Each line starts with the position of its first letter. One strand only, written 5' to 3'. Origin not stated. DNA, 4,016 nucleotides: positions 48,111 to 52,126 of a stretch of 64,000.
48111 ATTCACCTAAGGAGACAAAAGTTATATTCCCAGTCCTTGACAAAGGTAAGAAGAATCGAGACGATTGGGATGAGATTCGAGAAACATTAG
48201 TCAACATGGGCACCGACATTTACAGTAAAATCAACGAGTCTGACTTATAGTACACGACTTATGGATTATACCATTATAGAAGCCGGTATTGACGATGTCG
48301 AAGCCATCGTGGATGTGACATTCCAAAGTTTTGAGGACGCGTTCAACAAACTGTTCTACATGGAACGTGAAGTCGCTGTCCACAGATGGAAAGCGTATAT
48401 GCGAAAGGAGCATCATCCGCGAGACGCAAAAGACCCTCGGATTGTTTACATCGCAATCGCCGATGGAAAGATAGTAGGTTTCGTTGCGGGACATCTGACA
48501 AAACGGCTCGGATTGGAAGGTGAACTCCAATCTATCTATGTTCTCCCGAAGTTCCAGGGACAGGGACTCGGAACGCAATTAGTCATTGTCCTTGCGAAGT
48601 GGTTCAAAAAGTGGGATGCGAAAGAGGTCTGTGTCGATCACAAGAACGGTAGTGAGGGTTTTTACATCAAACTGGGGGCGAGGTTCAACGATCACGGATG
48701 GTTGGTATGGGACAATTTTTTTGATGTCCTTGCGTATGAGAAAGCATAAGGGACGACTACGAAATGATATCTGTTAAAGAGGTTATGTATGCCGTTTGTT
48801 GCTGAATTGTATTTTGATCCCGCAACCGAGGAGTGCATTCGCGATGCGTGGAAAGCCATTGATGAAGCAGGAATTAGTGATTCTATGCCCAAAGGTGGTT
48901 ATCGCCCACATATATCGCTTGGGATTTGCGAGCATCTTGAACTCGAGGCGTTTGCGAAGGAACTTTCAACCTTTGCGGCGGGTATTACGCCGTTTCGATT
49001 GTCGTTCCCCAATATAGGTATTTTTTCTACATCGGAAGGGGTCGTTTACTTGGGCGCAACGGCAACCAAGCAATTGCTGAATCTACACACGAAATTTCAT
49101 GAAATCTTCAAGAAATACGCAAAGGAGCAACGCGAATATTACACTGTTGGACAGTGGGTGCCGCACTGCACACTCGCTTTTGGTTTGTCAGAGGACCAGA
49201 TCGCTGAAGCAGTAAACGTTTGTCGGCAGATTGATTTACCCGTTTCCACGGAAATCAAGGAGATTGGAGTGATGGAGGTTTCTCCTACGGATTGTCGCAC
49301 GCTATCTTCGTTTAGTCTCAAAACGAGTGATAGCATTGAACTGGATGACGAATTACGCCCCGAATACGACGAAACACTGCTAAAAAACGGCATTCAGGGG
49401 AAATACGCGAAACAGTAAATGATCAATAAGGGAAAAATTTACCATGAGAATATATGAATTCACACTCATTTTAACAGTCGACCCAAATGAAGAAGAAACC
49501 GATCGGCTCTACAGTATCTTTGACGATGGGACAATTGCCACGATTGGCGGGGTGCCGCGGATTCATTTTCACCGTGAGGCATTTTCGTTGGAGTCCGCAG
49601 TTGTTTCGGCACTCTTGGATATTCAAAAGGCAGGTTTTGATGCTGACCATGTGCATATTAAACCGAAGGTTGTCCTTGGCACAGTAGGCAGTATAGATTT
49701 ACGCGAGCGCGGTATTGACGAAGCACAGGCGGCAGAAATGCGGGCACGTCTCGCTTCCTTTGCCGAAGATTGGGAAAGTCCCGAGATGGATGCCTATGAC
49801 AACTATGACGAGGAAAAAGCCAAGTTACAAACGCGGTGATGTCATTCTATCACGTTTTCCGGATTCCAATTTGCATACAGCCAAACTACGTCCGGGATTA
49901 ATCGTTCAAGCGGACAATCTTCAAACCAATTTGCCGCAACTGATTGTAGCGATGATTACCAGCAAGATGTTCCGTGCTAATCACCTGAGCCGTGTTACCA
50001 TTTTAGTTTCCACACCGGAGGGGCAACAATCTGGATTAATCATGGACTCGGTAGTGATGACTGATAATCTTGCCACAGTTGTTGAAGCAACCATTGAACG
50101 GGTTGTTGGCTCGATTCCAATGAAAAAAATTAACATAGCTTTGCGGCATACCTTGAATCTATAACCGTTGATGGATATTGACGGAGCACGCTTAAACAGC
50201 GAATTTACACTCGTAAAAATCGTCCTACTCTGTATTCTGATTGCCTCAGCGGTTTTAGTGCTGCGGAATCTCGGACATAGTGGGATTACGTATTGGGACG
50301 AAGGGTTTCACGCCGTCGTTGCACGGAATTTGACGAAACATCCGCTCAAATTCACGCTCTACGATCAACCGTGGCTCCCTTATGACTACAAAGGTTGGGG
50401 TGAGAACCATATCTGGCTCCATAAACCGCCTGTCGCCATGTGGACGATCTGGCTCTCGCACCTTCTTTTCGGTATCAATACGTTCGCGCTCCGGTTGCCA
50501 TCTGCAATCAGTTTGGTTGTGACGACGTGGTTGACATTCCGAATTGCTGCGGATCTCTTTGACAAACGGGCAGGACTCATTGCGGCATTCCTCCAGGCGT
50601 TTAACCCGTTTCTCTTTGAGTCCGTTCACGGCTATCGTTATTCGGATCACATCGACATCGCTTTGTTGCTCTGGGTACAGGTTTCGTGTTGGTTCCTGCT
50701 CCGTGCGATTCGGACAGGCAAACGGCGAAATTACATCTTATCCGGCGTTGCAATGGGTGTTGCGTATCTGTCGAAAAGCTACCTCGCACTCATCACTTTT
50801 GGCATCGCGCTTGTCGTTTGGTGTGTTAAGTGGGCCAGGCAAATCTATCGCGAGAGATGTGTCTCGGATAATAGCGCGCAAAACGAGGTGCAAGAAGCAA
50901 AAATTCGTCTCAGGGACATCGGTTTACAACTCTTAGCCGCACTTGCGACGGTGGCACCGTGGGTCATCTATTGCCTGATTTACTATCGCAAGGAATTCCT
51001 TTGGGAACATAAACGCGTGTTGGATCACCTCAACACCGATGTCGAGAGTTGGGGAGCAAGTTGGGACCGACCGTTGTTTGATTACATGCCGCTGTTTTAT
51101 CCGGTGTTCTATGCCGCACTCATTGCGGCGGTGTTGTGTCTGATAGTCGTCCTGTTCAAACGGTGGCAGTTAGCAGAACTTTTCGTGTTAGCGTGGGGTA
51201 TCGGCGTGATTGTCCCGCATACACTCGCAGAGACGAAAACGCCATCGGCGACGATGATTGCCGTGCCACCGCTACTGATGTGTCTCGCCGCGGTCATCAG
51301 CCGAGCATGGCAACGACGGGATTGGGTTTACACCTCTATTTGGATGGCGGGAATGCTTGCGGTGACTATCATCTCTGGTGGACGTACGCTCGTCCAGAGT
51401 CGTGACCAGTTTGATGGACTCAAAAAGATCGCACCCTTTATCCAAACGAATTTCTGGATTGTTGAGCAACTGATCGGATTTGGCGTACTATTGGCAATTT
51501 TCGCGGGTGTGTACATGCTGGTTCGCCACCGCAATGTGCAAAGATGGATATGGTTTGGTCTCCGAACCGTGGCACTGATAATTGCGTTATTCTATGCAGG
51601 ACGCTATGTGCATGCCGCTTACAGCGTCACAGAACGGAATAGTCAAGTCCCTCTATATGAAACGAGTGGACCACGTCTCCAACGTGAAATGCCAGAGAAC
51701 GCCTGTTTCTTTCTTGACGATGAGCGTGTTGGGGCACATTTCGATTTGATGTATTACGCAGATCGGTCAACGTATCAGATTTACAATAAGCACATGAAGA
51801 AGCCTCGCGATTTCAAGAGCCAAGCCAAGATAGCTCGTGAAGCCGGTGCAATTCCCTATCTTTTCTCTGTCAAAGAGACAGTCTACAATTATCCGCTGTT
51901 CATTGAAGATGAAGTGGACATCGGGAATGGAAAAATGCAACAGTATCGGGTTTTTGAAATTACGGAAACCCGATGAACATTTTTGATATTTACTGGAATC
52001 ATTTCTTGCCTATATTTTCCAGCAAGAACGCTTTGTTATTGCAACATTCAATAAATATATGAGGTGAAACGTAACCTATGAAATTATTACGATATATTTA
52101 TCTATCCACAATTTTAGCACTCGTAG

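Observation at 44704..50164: A 5.5-kb accessory island with VapBC, a MazF-like toxin and atypical antitoxin, GNAT, 2H phosphoesterase, an HhH-like protein and the nuclease-like pair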

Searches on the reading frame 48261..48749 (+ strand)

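Call 3: search_protein_families(library=pfam, proteins=[window:48261-48749:+], max_evalue=0.1)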
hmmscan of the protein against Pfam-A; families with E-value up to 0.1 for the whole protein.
window:48261-48749:+ (162 aa): 5 families
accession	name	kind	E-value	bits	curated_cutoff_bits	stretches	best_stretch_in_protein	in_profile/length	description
PF00583.31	Acetyltransf_1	-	3.1e-15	56.9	20.7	1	34-139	7-115/116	Acetyltransferase (GNAT) family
PF13508.13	Acetyltransf_7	-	2.2e-12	47.6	27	1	60-139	3-81/84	Acetyltransferase (GNAT) domain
PF13673.13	Acetyltransf_10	-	1.4e-09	38.4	23.6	1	37-139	7-106/128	Acetyltransferase (GNAT) domain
PF08445.16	FR47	-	7.7e-06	26.3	22.1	1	85-141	21-78/86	FR47-like protein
PF13302.13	Acetyltransf_3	-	0.027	15.6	25.4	1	34-127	28-121/138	Acetyltransferase (GNAT) domain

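Call 4: search_protein_families(library=padloc, proteins=[window:48261-48749:+], max_evalue=0.1)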
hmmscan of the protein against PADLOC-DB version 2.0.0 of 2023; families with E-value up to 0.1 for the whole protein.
window:48261-48749:+ (162 aa): 0 families

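Call 5: search_protein_families(library=ncbifam, proteins=[window:48261-48749:+], max_evalue=0.1)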
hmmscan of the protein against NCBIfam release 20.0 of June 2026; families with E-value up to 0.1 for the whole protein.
window:48261-48749:+ (162 aa): 18 families
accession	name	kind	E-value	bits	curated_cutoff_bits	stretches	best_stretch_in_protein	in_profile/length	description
TIGR01575.1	rimI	equivalog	2e-06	28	86.4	1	59-124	31-93/132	ribosomal protein S18-alanine N-acetyltransferase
NF005840.0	PRK07757.1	equivalog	3e-05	24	154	1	60-125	42-105/153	N-acetyltransferase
NF007530.0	PRK10146.1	equivalog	0.00016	21.9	142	1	55-109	41-99/144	aminoalkylphosphonate N-acetyltransferase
TIGR03448.1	mycothiol_MshD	equivalog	0.00022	20.6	163.1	1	58-124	197-266/294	mycothiol synthase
NF040503.1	resist_ArsN1a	equivalog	0.00027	20.7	170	1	8-121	4-111/159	arsinothricin resistance N-acetyltransferase ArsN1 family A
NF002959.0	PRK03624.1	equivalog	0.00051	19.8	124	1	56-139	45-128/147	GNAT family acetyltransferase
NF000224.3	AAC_6p_Acine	exception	0.0014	18.6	225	1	89-126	78-115/146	AAC(6')-Ighjkrstuvwx family aminoglycoside N-acetyltransferase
NF000140.3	AAC_6p_Salmo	exception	0.0017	18.6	270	1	62-127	45-116/145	cryptic aminoglycoside N-acetyltransferase AAC(6')-Iy/Iaa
NF000138.1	AAC_6p_Iz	exception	0.0025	18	320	1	63-128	49-121/153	aminoglycoside N-acetyltransferase AAC(6')-Iz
NF043067.1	AAC_6p_group_E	equivalog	0.0027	17.6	140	1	58-126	36-110/140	aminoglycoside 6'-N-acetyltransferase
NF040501.1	resist_ArsN2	equivalog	0.0036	16.9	125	1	63-122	26-84/133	arsenic resistance N-acetyltransferase ArsN2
NF033075.0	AAC_6p_Steno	equivalog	0.0044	17.2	290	1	63-127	45-116/148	aminoglycoside 6'-N-acetyltransferase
NF053587.1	SpmdActasePaiA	equivalog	0.005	16.6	250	1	1-110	1-114/172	spermidine/spermine N(1)-acetyltransferase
NF000497.1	AAC_6p_Iak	exception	0.0074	16.3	325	1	86-127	79-120/153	aminoglycoside N-acetyltransferase AAC(6')-Iak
NF000360.1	sat4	exception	0.0079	16.3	380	1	60-125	72-135/180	streptothricin N-acetyltransferase Sat4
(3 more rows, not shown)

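Call 6: search_protein_families(library=phrogs, proteins=[window:48261-48749:+], max_evalue=0.1)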
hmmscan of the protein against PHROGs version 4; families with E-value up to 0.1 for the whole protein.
window:48261-48749:+ (162 aa): 7 families
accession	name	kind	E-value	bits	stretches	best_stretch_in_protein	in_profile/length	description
phrog_1249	-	other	2.4e-14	54.5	1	6-141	11-147/180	acetyltransferase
phrog_21214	-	other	1.3e-06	29.5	1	57-141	51-123/129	acetyltransferase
phrog_11143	-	unknown function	1.8e-06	28.2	1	38-128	210-299/357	-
phrog_28657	-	other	0.011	16.6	1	64-116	55-106/149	acetyltransferase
phrog_8663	-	unknown function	0.012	15.7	1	62-116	197-249/314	-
phrog_3810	-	other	0.013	16.5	1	57-139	56-141/155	acetyltransferase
phrog_11841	-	other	0.099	12.3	0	49-126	45-128/502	acetyltransferase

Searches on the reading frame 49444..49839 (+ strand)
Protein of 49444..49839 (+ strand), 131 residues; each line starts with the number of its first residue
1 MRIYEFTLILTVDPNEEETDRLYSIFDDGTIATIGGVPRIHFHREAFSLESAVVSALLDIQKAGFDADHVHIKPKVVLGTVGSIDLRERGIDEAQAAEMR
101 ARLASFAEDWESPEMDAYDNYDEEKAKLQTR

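Call 3: search_protein_families(library=pfam, proteins=[window:49444-49839:+], max_evalue=0.1)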
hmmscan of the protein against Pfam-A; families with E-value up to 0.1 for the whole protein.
window:49444-49839:+ (131 aa): 0 families

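Call 4: search_protein_families(library=padloc, proteins=[window:49444-49839:+], max_evalue=0.1)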
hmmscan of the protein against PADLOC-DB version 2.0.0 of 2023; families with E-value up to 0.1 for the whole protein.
window:49444-49839:+ (131 aa): 1 family
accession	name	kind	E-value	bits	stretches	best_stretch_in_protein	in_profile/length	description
PDLC04388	PDC-M06B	-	2.3e-07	28.9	1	3-77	2-82/174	-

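Call 5: search_protein_families(library=ncbifam, proteins=[window:49444-49839:+], max_evalue=0.1)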
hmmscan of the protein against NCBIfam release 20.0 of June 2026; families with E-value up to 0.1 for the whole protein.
window:49444-49839:+ (131 aa): 0 families

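Call 6: search_protein_families(library=phrogs, proteins=[window:49444-49839:+], max_evalue=0.1)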
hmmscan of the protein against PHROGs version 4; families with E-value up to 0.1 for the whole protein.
window:49444-49839:+ (131 aa): 1 family
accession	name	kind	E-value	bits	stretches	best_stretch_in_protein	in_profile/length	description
phrog_2620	-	integration and excision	5.5e-07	30.6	1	1-76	1-79/187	excisionase and transcriptional regulator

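Call 31: search_solved_structures(query=window:49444-49839:+, max_evalue=10, show_alignments=2)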
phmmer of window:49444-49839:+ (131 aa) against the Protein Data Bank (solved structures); distinct sequences matched with E-value up to 10: 2.
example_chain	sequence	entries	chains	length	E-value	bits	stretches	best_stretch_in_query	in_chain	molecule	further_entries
1ee0_A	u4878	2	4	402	1.1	12.7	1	5-63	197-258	2-PYRONE SYNTHASE | PYRONE SYNTHASE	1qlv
7xp9_A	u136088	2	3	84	1.2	12.6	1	85-110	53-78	RxLR effector protein Avr-vnt11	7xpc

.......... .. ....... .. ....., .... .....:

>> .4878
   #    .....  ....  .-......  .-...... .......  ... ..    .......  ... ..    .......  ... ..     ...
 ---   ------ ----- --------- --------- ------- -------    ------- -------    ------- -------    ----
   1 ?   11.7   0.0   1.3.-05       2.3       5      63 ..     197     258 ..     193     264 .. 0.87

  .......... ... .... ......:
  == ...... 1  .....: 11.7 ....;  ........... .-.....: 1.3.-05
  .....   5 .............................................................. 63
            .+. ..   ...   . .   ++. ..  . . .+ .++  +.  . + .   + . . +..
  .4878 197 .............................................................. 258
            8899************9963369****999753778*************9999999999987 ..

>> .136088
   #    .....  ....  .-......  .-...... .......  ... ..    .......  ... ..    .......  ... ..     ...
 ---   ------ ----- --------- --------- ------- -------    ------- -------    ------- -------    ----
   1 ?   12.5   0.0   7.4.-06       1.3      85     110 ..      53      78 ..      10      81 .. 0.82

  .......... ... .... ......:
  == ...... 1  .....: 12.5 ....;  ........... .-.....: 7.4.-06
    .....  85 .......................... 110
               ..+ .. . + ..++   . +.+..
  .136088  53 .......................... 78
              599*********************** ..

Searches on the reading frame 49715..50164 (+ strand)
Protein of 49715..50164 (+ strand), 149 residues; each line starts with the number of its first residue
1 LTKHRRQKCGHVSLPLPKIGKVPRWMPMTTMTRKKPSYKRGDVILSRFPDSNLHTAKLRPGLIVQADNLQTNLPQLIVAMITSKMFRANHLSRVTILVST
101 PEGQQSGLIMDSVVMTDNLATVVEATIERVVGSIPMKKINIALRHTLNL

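Call 3: search_protein_families(library=pfam, proteins=[window:49715-50164:+], max_evalue=0.1)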
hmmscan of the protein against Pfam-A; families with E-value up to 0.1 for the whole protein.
window:49715-50164:+ (149 aa): 1 family
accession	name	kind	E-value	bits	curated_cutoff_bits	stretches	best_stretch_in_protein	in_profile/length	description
PF02452.23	PemK_toxin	-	6.2e-14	52.6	23.1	1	39-140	1-99/109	PemK-like, MazF-like toxin of type II toxin-antitoxin system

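Call 4: search_protein_families(library=padloc, proteins=[window:49715-50164:+], max_evalue=0.1)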
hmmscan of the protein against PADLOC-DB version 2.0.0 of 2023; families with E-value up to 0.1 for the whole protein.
window:49715-50164:+ (149 aa): 0 families

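Call 5: search_protein_families(library=ncbifam, proteins=[window:49715-50164:+], max_evalue=0.1)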
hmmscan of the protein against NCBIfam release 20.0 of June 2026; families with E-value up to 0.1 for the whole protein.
window:49715-50164:+ (149 aa): 0 families

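Call 6: search_protein_families(library=phrogs, proteins=[window:49715-50164:+], max_evalue=0.1)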
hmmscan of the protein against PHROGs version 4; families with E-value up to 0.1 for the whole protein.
window:49715-50164:+ (149 aa): 1 family
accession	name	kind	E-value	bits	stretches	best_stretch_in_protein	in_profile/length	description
phrog_1936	-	moron, auxiliary metabolic gene and host takeover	4.8e-12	47.1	1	33-139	4-108/188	MazF-like growth inhibitor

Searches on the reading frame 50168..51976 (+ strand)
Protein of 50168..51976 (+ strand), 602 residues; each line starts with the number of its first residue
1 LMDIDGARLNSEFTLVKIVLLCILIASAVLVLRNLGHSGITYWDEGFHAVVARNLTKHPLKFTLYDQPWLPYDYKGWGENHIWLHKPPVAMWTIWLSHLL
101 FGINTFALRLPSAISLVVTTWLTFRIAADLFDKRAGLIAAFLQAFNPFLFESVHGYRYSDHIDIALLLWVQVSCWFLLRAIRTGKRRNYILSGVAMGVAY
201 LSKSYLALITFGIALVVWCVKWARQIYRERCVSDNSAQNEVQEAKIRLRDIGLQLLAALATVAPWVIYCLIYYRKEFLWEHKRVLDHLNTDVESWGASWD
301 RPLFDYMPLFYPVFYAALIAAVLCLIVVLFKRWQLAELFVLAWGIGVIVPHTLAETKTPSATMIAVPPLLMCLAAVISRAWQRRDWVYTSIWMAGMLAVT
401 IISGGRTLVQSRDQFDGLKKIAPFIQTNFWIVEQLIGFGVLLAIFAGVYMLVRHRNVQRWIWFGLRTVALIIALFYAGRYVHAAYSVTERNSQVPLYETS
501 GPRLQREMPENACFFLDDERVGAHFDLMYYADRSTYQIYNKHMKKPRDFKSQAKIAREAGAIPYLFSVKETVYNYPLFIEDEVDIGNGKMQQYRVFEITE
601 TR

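Call 3: search_protein_families(library=pfam, proteins=[window:50168-51976:+], max_evalue=0.1)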
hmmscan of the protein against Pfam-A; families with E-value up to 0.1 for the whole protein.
window:50168-51976:+ (602 aa): 1 family
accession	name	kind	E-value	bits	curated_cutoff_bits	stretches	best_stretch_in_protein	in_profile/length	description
PF13231.12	PMT_2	-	1.1e-24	87.9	26.1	1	85-221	1-133/160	Dolichyl-phosphate-mannose-protein mannosyltransferase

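Call 25: find_related_loci(query=window:50168-51976:+, collection=genome_contigs, flank=10000)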
Query window:50168-51976:+ (602 aa) in genome_contigs; peptide patterns used: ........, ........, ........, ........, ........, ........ (x = any residue, [..] = any of these).
271 stretches matched a pattern; 106 encode a relative of the query (tblastn E <= 1e-3); the best 80 are kept; 80 distinct loci.
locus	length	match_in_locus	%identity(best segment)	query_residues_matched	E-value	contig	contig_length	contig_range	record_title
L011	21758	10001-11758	96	16-601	0e+0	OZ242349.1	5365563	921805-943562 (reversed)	MAG: Candidatus Poribacteria bacterium isolate e367748c-ea16-458c-b08a-e5b385d280ea genome assembly, chromosome: 1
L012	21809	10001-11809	90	2-602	0e+0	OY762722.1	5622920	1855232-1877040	MAG: Candidatus Poribacteria bacterium isolate ed6806d3-dd7a-4409-98ee-5b7e1ebe3502 genome assembly, chromosome: 1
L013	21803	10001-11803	90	1-601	0e+0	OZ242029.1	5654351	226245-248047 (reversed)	MAG: Candidatus Poribacteria bacterium isolate e47116a6-1c5e-4b36-9515-22f207f5838d genome assembly, chromosome: 1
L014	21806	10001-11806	90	2-601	0e+0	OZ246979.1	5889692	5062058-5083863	MAG: Candidatus Poribacteria bacterium isolate b1f05427-043e-45ba-8b49-4d0e3d1ba290 genome assembly, chromosome: 1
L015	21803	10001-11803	92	2-602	0e+0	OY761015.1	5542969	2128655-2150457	MAG: Candidatus Poribacteria bacterium isolate b26c8cc1-2726-459c-8d02-9adedbaa8fd6 genome assembly, chromosome: 2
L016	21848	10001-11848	90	2-602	0e+0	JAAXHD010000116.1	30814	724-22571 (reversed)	MAG: Candidatus Poribacteria bacterium isolate Plut_88880 unfiltered_Plut_88880_genomic_contig_649844, whole genome shot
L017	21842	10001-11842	87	2-602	0e+0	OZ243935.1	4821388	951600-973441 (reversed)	MAG: Candidatus Poribacteria bacterium isolate 04a31957-9a65-48c7-867d-416cbb8de8da genome assembly, chromosome: 1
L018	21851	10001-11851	87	1-602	0e+0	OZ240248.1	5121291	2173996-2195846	MAG: Candidatus Poribacteria bacterium isolate b8ffb888-6308-4f48-b550-e0c295cc777e genome assembly, chromosome: 1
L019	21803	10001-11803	87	2-602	0e+0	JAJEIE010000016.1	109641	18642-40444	MAG: Candidatus Poribacteria bacterium isolate p16x65bins.49 k141_391321, whole genome shotgun sequence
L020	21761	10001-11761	89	1-600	0e+0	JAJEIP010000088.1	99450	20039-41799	MAG: Candidatus Poribacteria bacterium isolate p16x65bins.2 k141_1116735, whole genome shotgun sequence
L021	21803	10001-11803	87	2-602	0e+0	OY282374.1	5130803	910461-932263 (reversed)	MAG: Candidatus Poribacteria bacterium genome assembly, chromosome: 1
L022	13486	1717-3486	88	1-602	0e+0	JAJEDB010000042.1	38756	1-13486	MAG: Candidatus Poribacteria bacterium isolate jk18xAbins.50 k141_1598690, whole genome shotgun sequence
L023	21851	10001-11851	86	1-602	0e+0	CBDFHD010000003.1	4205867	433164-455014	MAG: Candidatus Poribacteria bacterium isolate 3ddb7f14-4d05-4080-9b3f-f5d75a2c5508 genome assembly, contig: contig_3, w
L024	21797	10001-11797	87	2-600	0e+0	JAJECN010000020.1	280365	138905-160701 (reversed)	MAG: Candidatus Poribacteria bacterium isolate jk18xAbins.24 k141_1346308, whole genome shotgun sequence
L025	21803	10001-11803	86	2-602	0e+0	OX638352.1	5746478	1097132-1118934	MAG: uncultured Poribacteria bacterium isolate 319d9eaa-e5ea-4d6b-972a-5b23a2ce0867 genome assembly, chromosome: 1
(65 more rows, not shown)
